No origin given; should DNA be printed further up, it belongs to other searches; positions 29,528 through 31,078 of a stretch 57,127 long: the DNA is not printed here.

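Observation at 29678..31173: Cobalamin riboswitch controlling a T9SS-anchored beta-propeller: candidate new B12-capture surface protein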

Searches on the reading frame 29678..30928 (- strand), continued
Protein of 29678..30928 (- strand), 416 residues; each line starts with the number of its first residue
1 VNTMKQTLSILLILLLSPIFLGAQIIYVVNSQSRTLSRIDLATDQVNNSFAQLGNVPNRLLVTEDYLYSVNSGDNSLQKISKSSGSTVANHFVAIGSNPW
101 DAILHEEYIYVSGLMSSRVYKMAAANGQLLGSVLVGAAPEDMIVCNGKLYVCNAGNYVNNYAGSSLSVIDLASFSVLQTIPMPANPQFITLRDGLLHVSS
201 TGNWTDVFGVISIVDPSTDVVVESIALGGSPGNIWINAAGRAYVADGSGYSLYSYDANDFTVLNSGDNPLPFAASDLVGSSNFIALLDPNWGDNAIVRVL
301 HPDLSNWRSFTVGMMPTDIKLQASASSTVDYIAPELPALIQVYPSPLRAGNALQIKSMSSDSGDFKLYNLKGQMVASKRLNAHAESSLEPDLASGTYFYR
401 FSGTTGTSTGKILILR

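Call 13: search_solved_structures(query=A1, max_evalue=1, show_alignments=4)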
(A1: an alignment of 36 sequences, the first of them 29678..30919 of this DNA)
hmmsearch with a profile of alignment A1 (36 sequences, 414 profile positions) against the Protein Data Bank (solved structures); distinct sequences matched with E-value up to 1: 28.
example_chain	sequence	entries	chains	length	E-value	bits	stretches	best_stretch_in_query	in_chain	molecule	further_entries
1l0q_A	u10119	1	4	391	1.1e-23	86.9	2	23-232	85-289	Surface layer protein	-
8ptf_A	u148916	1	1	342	3.7e-20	75.4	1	48-221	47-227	YncE family protein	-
8ptd_A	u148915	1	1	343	4.7e-20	75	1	48-221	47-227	YncE family protein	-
8blw_B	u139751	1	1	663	1.5e-19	73.3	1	48-220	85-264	YncE family protein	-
8p97_B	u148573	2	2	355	8.3e-14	54.4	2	101-181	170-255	Putative surface layer protein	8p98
8okv_B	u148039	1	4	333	1.2e-13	53.9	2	101-181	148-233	Putative surface layer protein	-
8puj_A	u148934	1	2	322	2e-13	53.2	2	101-181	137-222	YncE family protein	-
8bmy_A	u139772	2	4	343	7e-13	51.4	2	101-181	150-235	Putative surface layer protein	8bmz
8bn0_A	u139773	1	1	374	9.3e-13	51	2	101-181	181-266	Putative surface layer protein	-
8bmx_D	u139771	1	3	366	1.4e-12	50.4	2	101-181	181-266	YncE family protein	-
8baz_A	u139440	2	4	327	3.8e-12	49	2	101-181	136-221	Surface layer protein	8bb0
3dsm_A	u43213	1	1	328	4.3e-12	48.8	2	101-181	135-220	uncharacterized protein BACUNI_02894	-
8bai_A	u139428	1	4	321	4.9e-12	48.6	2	101-181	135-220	Surface layer protein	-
8glj_D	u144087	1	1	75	1.4e-09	40.5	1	338-411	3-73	Por secretion system C-terminal sorting domain-containing protein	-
5c2v_B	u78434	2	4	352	7.7e-09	38.1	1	107-245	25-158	HYDRAZINE SYNTHASE BETA SUBUNIT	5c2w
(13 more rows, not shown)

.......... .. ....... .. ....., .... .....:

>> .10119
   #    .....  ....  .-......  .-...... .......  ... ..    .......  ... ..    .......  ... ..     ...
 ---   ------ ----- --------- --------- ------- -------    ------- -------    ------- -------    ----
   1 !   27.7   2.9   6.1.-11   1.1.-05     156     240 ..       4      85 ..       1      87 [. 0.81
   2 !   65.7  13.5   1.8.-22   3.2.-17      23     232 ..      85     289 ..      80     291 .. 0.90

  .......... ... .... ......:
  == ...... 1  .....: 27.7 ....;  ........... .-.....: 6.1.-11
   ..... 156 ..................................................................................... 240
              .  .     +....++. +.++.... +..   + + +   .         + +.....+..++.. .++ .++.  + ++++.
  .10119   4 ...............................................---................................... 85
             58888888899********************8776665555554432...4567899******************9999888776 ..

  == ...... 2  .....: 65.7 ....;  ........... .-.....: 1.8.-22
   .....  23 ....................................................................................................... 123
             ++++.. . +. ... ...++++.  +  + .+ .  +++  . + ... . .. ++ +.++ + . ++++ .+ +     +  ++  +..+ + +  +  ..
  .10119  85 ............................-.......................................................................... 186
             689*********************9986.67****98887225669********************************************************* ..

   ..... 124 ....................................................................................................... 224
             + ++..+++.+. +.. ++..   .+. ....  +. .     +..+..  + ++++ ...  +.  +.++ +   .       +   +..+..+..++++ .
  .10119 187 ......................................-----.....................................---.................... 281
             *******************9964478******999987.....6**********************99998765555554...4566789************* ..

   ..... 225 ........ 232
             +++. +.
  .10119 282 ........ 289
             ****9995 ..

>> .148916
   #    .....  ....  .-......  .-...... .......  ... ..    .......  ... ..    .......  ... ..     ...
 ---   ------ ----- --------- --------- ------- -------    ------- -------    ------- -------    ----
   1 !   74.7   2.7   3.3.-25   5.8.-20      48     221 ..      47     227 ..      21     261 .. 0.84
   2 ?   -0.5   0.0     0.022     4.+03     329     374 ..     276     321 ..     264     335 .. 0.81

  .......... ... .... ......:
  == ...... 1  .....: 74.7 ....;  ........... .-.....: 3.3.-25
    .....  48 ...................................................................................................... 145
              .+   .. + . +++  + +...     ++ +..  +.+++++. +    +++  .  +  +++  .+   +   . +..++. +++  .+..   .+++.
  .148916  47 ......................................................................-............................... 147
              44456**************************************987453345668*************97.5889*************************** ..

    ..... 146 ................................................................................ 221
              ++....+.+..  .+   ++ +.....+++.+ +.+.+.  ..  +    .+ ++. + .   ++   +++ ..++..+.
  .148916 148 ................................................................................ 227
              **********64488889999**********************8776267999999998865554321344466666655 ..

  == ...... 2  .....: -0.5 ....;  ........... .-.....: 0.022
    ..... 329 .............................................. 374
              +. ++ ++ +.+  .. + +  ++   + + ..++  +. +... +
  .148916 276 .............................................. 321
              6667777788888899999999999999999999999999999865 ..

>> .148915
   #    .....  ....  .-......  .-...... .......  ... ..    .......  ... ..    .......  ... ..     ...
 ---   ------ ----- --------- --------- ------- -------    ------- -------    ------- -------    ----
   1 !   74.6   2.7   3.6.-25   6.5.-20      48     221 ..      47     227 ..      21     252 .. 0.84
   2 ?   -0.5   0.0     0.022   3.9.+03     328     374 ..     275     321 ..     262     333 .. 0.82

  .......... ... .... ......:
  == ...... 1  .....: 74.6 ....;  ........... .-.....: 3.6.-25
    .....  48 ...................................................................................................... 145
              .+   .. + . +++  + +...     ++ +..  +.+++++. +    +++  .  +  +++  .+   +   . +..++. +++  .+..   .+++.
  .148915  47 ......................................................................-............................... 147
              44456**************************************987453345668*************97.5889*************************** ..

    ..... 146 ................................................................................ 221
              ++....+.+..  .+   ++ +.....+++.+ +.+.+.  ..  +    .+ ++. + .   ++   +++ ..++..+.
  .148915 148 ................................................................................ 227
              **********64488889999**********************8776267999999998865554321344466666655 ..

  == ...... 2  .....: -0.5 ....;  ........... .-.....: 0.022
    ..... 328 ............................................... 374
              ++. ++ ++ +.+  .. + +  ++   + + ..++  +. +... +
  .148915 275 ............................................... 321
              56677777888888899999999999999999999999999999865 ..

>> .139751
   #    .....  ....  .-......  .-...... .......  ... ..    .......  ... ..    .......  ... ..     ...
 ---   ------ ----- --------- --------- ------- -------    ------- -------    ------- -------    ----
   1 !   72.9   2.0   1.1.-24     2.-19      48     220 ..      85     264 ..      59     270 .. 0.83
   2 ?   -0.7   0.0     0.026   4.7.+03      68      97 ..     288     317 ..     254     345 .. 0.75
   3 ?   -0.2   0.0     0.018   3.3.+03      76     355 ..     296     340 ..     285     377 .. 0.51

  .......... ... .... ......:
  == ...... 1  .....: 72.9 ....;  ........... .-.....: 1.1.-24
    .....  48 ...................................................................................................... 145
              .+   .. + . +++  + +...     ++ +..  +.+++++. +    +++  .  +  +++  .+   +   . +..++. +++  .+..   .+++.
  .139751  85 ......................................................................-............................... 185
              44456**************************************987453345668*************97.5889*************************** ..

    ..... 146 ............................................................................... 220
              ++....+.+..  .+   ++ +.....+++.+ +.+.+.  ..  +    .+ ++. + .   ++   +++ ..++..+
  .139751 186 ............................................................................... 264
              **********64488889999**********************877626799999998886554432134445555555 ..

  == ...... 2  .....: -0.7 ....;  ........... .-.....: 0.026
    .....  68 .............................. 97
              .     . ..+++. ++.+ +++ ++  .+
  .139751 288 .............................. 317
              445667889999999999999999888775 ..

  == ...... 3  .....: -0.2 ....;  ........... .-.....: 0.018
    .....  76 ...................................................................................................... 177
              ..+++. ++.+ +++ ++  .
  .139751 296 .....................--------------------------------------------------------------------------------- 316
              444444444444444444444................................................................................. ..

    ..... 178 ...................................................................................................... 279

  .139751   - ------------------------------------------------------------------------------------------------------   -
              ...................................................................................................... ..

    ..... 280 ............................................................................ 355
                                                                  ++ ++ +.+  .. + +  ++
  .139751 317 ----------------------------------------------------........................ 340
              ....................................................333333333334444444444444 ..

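Call 15: find_related_loci(query=A1, collection=genome_contigs, flank=6000)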
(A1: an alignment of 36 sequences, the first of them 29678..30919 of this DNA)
Query A1 (413 aa) in genome_contigs; peptide patterns used: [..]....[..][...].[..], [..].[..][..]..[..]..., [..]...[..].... (x = any residue, [..] = any of these).
140 stretches matched a pattern; 112 encode a relative of the query (tblastn E <= 1e-3); the best 80 are kept; 80 distinct loci.
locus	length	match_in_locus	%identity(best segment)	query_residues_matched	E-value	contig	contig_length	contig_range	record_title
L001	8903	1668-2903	61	1-412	2e-167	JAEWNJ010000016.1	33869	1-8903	MAG: Candidatus Cloacimonadota bacterium isolate OH_PDB_167 k127_522751, whole genome shotgun sequence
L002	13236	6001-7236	60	1-412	1e-164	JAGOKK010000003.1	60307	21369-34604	MAG: Candidatus Cloacimonadota bacterium isolate Go_SlDig_bin_399 Go_SlDig_1230_length_60307_cov_13.243769, whole genome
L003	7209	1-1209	61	10-413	7e-162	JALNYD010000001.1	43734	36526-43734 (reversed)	MAG: Candidatus Cloacimonadota bacterium isolate SO_2017_CLC bin 82 scaffold_770_c1_PH3_2017, whole genome shotgun seque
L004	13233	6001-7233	56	1-413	6e-150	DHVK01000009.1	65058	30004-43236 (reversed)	MAG TPA_asm: Cloacimonetes bacterium UBA5210 UBA5210_contig_1943, whole genome shotgun sequence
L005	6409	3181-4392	56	8-413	2e-149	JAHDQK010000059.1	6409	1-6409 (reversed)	MAG: Candidatus Cloacimonadota bacterium isolate SM3-B16.2 k141_67276, whole genome shotgun sequence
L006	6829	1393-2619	55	1-411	4e-148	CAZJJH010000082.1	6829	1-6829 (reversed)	MAG TPA_asm: uncultured Candidatus Cloacimonadota bacterium isolate binchicken_co139_778 genome assembly, contig: NODE_2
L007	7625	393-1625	54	1-413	1e-144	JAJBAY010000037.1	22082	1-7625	MAG: Candidatus Cloacimonadota bacterium isolate BF1 Bin 92 scaffold_3714_c1, whole genome shotgun sequence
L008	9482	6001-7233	55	1-413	3e-143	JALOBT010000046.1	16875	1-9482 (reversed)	MAG: Candidatus Cloacimonadota bacterium isolate SO_2017_LW3 bin 64 NODE_9320_length_16875_cov_1.648077_LW162_2017, whol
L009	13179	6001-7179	55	19-413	4e-142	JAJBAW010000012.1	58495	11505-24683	MAG: Candidatus Cloacimonadota bacterium isolate BF1 Bin 88 scaffold_882_c1, whole genome shotgun sequence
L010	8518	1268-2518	51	2-413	2e-141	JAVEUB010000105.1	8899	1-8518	MAG: Candidatus Cloacimonas sp. isolate BF2_31 NODE_4694_length_8899_cov_1.979545_Biofilm2, whole genome shotgun sequenc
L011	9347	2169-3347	55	20-413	3e-141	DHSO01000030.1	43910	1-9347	MAG TPA_asm: Cloacimonetes bacterium UBA5284 UBA5284_contig_363, whole genome shotgun sequence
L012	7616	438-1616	54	19-413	8e-140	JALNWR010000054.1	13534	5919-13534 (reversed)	MAG: Candidatus Cloacimonadota bacterium isolate SO_2016_LW2 bin 30 scaffold09206_LW138R_2016, whole genome shotgun sequ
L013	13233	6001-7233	52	1-413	4e-138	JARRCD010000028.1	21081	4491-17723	MAG: Candidatus Cloacimonadota bacterium isolate DJKA110_ANT-KO_bin.50 scaffold_688, whole genome shotgun sequence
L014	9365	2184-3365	53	18-413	1e-136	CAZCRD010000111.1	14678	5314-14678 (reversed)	MAG TPA_asm: uncultured Candidatus Cloacimonadota bacterium isolate SRP067234_co1_345 genome assembly, contig: k99_26482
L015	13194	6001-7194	53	16-412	1e-134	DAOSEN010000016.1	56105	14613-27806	MAG TPA_asm: Candidatus Cloacimonadota bacterium isolate AMR_MDS_1804 NODE_354_length_56105_cov_20.062177, whole genome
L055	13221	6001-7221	40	1-411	5e-94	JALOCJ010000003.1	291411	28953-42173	MAG: Candidatus Cloacimonas sp. isolate SO_2017_LW4 bin 92 scaffold_103_c1_LW137-91_2017, whole genome shotgun sequence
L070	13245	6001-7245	34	1-413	7e-81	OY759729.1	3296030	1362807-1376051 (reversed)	MAG: Candidatus Cloacimonadales bacterium isolate 62aeb636-92f1-4ae4-90d0-6392ac38953c genome assembly, chromosome: 1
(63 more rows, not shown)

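Call 21: search_protein_families(library=ncbifam, proteins=[L070:3028-3828:+, L070:3825-5981:+, L002:3465-5675:+, L055:1694-2821:+, L055:2806-3924:+, L055:3914-4657:+, L055:4757-5743:+, L055:7285-8010:+, L070:7478-8044:+], max_evalue=0.00001)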
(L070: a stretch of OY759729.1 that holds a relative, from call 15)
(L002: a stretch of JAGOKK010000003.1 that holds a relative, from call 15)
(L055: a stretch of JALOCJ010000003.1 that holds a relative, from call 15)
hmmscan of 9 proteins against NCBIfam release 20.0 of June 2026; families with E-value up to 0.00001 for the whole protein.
L070:3028-3828:+ (266 aa): 187 families (the best 25 are shown)
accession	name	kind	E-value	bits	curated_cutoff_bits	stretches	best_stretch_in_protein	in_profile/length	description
NF010068.0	PRK13548.1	equivalog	8.1e-71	238.2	261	1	11-264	4-258/261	heme ABC transporter ATP-binding protein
NF008409.0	PRK11231.1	equivalog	2.3e-70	236.9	375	1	12-264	2-253/255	Fe(3+) dicitrate ABC transporter ATP-binding protein FecE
NF007082.0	PRK09536.1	equivalog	3.8e-65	220.6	537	1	12-263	3-253/402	corrinoid ABC transporter ATPase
NF007863.0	PRK10575.1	equivalog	4.1e-60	203.3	433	1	13-260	12-259/265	Fe3+-hydroxamate ABC transporter ATP-binding protein FhuC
TIGR03873.1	F420-0_ABC_ATP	hypoth_equivalog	7.6e-59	199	372.4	1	23-265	12-253/256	putative F420-0 ABC transporter ATP-binding protein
NF052485.1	sider_ATP_EitC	equivalog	9.9e-51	172.6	485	1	14-258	4-244/251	siderophore ABC transporter ATP-binding protein EitC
NF007606.0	PRK10253.1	equivalog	1e-50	172.6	497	1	16-263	11-258/266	iron-enterobactin ABC transporter ATP-binding protein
TIGR02315.1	ABC_phnC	equivalog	3.5e-50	170.7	266.1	1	12-245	1-241/243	phosphonate ABC transporter ATP-binding protein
NF053840.1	MnTportMntADein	equivalog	5.4e-47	160.4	400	1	12-246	1-229/240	manganese ABC transporter ATP-binding protein MntA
NF011630.0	PRK15056.1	equivalog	6.6e-44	150.1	393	1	29-248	24-240/274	manganese/iron ABC transporter ATP-binding protein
NF040873.1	AztA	equivalog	2.2e-43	148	220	1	21-216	1-186/191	zinc ABC transporter ATP-binding protein AztA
TIGR04520.1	ECF_ATPase_1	equivalog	5.1e-43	147.4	315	1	13-250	1-237/269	energy-coupling factor transporter ATPase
NF002981.0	PRK03695.1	equivalog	5e-42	144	281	1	28-251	16-239/253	vitamin B12 ABC transporter ATP-binding protein BtuD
NF010067.0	PRK13547.1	equivalog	2.6e-40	138.4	374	1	12-264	1-270/272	heme ABC transporter ATP-binding protein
TIGR04406.1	LPS_export_lptB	equivalog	6e-40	137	240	1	13-244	2-230/239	LPS export ABC transporter ATP-binding protein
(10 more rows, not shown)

L070:3825-5981:+ (718 aa): 10 families
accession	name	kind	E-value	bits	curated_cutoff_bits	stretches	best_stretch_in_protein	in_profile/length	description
TIGR01779.1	TonB-B12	equivalog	1.2e-31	110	599.7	1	102-709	34-607/614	TonB-dependent vitamin B12 receptor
NF007926.1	PRK10641.1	equivalog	1.5e-27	96.4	836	1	128-583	61-494/617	TonB-dependent vitamin B12 receptor BtuB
TIGR01785.1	TonB-hemin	subfamily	6.3e-24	84.4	316.85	1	96-695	1-654/677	TonB-dependent heme/hemoglobin receptor family protein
NF038079.1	TonB_sider_MxcH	equivalog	7.4e-18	64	925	1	107-277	126-298/792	TonB-dependent siderophore myxochelin receptor MxcH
TIGR01786.1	TonB-hemlactrns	subfamily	3.9e-15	55.3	323.75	2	255-695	232-686/719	TonB-dependent hemoglobin/transferrin/lactoferrin family receptor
NF049947.1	TonB_dep_PCPU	exception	1.1e-12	47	800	1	90-269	30-218/685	TonB-dependent receptor, PCPU motif-type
NF007478.2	PRK10064.1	equivalog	2.7e-12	45.8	745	1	126-222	62-161/663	catecholate siderophore receptor CirA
NF010010.0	PRK13483.1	equivalog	9.3e-09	33.8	927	0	128-223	67-167/660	ligand-gated channel protein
NF010011.0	PRK13484.1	equivalog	6.6e-07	28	1197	0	98-226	37-166/682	IreA family TonB-dependent siderophore receptor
NF053590.1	TonB_dep_TOL0244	equivalog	5.5e-06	25.3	645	0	181-279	102-196/604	TOL_0244 family TonB-dependent receptor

L002:3465-5675:+ (736 aa): 21 families
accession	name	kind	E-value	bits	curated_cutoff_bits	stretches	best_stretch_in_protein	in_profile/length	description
TIGR01779.1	TonB-B12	equivalog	2.4e-33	115.6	599.7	1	152-731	65-611/614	TonB-dependent vitamin B12 receptor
NF007926.1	PRK10641.1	equivalog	1.3e-28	99.9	836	1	170-726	82-609/617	TonB-dependent vitamin B12 receptor BtuB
TIGR01783.1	TonB-siderophor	subfamily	5.9e-25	88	223.5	2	485-718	404-625/649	TonB-dependent siderophore receptor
TIGR01785.1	TonB-hemin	subfamily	4.6e-20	71.6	316.85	2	479-731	404-674/677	TonB-dependent heme/hemoglobin receptor family protein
TIGR01786.1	TonB-hemlactrns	subfamily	1.4e-19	70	323.75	2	451-721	407-694/719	TonB-dependent hemoglobin/transferrin/lactoferrin family receptor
NF049947.1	TonB_dep_PCPU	exception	1e-14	53.7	800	2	504-733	457-684/685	TonB-dependent receptor, PCPU motif-type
NF049945.1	TonB_dep_FCYXU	equivalog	1.3e-13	50.4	825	1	169-285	91-214/697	TonB-dependent receptor, FCYXU motif-type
NF038079.1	TonB_sider_MxcH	equivalog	1.1e-11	43.5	925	1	170-293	169-292/792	TonB-dependent siderophore myxochelin receptor MxcH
NF049946.1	TonB_dep_CU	exception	1.8e-10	39.8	700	1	183-248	111-178/683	TonB-dependent receptor, CU motif-type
NF010010.0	PRK13483.1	equivalog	2.9e-10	38.8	927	1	171-241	86-164/660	ligand-gated channel protein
NF007478.2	PRK10064.1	equivalog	3.7e-10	38.7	745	1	174-246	87-164/663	catecholate siderophore receptor CirA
NF050067.1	TonBEntbctnRecCfrA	equivalog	4.2e-10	38.6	1200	1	206-245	124-163/698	TonB-dependent ferric enterobactin receptor CfrA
NF053590.1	TonB_dep_TOL0244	equivalog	4.6e-10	38.7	645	1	186-246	83-146/604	TOL_0244 family TonB-dependent receptor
NF010048.1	PRK13524.1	subfamily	7.6e-10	37.9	493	1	205-245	141-181/744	FepA family TonB-dependent siderophore receptor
NF010011.0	PRK13484.1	equivalog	1.3e-09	36.9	1197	1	174-249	86-167/682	IreA family TonB-dependent siderophore receptor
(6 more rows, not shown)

L055:1694-2821:+ (375 aa): 0 families

L055:2806-3924:+ (372 aa): 0 families

L055:3914-4657:+ (247 aa): 0 families

L055:4757-5743:+ (328 aa): 0 families

L055:7285-8010:+ (241 aa): 1 family
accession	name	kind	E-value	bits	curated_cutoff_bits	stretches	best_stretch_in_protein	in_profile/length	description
NF046030.1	ProtAdlyltaseSoFic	equivalog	1.2e-43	149.4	550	1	31-239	149-355/361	protein adenylyltransferase Fic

L070:7478-8044:+ (188 aa): 5 families
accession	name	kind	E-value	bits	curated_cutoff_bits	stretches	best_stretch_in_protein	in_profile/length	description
TIGR01575.1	rimI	equivalog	6.8e-34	116.9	86.4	1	25-167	2-132/132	ribosomal protein S18-alanine N-acetyltransferase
NF007025.1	PRK09491.1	equivalog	3.5e-24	85.4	173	1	18-169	4-143/145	ribosomal protein S18-alanine N-acetyltransferase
NF053587.1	SpmdActasePaiA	equivalog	5.1e-08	32.9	250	1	90-170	90-170/172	spermidine/spermine N(1)-acetyltransferase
TIGR03585.1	PseH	equivalog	1.7e-07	31.4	93.1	1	54-162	40-148/156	UDP-4-amino-4,6-dideoxy-N-acetyl-beta-L-altrosamine N-acetyltransferase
NF007527.0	PRK10140.1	equivalog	1.7e-06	28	236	1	95-157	83-146/162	N-acetyltransferase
